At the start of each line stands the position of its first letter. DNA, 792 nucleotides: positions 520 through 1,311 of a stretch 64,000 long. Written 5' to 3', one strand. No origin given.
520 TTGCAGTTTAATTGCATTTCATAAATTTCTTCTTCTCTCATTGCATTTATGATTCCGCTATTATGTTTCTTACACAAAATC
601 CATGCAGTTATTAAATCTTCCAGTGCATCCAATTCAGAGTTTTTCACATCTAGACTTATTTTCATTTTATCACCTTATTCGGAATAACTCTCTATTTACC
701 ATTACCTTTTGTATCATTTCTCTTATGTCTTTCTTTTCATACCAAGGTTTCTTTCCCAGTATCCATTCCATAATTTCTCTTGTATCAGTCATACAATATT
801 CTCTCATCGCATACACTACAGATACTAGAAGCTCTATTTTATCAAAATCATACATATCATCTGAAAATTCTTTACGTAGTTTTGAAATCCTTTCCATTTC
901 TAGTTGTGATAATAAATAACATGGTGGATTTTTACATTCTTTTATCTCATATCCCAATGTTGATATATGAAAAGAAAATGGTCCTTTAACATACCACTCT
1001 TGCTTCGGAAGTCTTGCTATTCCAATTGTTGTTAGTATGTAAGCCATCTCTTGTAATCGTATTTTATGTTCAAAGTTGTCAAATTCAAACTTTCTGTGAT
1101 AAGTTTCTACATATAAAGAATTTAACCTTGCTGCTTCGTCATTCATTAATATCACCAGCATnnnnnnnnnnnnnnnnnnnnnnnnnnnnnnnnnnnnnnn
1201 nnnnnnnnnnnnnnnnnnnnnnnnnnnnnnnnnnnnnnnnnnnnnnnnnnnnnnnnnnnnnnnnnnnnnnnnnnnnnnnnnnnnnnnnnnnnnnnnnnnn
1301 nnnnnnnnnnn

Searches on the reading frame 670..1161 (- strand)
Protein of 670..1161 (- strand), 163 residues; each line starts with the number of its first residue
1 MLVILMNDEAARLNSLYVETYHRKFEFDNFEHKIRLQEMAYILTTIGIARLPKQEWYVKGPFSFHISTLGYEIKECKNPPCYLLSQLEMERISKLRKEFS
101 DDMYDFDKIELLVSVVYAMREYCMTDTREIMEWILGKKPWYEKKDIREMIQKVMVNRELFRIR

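Call 14: find_encoding_contigs(protein=window:670-1161:-, flank=10000, max_places=4)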
Protein window:670-1161:- (163 aa): no gene with exactly this product is on record in the collection.
